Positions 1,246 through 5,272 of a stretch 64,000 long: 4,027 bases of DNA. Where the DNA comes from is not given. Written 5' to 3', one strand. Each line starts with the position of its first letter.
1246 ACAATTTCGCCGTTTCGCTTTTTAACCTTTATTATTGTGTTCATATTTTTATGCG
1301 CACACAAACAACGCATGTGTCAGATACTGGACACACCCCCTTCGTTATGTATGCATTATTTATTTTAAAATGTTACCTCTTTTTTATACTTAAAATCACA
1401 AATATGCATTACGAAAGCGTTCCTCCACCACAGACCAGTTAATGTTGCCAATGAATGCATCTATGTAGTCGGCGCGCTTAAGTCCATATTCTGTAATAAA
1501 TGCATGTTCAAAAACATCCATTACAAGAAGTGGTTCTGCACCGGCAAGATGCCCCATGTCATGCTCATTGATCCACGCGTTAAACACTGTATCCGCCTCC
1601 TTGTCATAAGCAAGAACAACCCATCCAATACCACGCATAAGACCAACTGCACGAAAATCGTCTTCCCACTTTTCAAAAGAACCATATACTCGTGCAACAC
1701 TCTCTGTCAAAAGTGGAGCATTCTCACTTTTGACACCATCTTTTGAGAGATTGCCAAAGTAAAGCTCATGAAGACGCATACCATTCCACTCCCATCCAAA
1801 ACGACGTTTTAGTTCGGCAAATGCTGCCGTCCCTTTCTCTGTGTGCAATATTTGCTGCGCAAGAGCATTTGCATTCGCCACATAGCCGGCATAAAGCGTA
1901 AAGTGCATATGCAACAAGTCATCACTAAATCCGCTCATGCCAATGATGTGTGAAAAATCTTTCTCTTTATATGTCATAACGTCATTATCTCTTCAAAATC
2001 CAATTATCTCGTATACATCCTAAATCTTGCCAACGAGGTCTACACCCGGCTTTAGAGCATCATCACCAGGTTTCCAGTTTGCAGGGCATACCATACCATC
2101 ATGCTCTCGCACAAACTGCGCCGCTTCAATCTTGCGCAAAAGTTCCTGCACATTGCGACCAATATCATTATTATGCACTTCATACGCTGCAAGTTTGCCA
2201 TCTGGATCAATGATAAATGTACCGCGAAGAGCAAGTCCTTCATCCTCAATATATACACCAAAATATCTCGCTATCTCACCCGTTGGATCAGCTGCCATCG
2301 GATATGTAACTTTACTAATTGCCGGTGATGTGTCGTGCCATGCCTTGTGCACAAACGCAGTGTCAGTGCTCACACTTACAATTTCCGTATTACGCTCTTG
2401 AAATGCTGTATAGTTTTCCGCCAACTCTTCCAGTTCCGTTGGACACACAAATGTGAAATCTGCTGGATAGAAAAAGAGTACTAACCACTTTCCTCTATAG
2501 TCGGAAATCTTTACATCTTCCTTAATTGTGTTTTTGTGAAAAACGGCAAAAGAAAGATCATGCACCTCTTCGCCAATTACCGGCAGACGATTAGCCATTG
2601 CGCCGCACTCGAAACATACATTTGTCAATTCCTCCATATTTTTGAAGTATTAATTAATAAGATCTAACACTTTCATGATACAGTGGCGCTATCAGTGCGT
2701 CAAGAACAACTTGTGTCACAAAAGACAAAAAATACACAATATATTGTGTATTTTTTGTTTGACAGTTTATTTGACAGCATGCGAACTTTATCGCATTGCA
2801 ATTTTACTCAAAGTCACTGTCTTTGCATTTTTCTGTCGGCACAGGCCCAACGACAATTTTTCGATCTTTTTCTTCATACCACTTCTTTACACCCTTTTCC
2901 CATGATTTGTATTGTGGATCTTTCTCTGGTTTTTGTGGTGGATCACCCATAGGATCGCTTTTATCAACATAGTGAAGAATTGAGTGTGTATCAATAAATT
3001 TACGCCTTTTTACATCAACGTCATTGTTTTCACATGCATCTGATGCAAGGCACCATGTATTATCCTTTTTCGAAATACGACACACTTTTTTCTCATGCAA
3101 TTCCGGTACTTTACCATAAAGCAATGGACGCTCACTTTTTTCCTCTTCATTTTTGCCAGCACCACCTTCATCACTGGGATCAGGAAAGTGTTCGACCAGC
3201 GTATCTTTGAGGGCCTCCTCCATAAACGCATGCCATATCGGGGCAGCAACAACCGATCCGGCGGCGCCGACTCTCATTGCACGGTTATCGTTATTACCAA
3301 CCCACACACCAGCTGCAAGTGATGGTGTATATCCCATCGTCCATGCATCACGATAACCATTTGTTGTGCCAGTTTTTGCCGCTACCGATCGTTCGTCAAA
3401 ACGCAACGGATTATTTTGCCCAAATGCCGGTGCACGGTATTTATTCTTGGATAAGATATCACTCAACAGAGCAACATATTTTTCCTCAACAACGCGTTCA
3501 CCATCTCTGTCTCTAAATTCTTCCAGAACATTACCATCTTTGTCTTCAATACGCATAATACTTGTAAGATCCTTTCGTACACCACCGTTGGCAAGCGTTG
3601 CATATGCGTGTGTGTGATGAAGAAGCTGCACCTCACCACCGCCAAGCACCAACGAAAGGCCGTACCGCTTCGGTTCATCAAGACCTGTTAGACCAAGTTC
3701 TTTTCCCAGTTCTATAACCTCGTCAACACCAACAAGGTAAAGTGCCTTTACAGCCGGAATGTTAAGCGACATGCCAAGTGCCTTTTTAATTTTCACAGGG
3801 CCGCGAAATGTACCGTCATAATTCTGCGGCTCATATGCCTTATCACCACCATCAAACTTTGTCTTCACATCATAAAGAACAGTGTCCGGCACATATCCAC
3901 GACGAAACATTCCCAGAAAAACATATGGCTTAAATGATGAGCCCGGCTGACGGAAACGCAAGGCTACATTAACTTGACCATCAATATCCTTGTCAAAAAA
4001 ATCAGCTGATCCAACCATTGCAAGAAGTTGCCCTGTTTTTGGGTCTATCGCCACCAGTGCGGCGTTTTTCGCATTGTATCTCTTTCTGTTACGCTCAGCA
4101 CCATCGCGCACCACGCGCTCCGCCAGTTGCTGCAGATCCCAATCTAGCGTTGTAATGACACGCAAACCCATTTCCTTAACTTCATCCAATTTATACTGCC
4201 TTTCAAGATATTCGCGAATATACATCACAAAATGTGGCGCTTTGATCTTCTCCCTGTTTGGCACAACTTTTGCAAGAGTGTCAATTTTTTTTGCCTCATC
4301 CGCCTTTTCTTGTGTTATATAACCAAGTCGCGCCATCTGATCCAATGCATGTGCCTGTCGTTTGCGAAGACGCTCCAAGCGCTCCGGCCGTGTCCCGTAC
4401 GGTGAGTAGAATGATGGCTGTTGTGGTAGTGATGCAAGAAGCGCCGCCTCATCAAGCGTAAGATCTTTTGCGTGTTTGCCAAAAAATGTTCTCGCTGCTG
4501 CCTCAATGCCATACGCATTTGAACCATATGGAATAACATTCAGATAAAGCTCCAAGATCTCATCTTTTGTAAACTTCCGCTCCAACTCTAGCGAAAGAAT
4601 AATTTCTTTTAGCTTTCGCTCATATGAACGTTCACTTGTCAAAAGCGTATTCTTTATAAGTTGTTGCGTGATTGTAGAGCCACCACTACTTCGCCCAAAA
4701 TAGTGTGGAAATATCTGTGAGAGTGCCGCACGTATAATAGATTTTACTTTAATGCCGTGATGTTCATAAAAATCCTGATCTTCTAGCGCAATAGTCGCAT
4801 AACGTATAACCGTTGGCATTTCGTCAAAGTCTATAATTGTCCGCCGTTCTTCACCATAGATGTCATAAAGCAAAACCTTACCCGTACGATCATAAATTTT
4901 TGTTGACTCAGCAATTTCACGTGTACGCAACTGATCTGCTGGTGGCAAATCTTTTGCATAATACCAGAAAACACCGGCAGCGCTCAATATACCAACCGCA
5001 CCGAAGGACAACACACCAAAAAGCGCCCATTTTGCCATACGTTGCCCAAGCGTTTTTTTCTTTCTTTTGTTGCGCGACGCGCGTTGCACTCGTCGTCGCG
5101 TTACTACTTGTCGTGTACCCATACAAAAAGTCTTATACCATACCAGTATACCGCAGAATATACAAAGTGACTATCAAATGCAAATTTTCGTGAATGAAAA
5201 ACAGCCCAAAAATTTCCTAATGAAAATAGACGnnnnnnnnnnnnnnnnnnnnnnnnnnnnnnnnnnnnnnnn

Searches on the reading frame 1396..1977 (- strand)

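Call 33: search_protein_families(library=pfam, proteins=[window:1396-1977:-], max_evalue=0.01)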
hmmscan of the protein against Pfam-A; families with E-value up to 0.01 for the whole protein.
window:1396-1977:- (193 aa): 2 families
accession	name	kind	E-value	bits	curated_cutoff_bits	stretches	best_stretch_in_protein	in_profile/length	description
PF02777.23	Sod_Fe_C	-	9.7e-24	83.8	20.9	1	90-187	5-102/102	Iron/manganese superoxide dismutases, C-terminal domain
PF00081.27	Sod_Fe_N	-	0.0042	18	27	1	18-78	19-82/82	Iron/manganese superoxide dismutases, alpha-hairpin domain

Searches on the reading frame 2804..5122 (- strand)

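Call 8: search_protein_families(library=pfam, proteins=[window:2804-5122:-], max_evalue=0.00001)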
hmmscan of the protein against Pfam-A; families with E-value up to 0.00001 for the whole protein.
window:2804-5122:- (772 aa): 2 families
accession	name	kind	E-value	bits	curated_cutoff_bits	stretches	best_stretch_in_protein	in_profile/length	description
PF00912.28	Transgly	-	1.1e-59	201.2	27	1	88-263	8-177/178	Transglycosylase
PF00905.27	Transpeptidase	-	6.7e-21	75.2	22.1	1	355-635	2-299/299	Penicillin binding protein transpeptidase domain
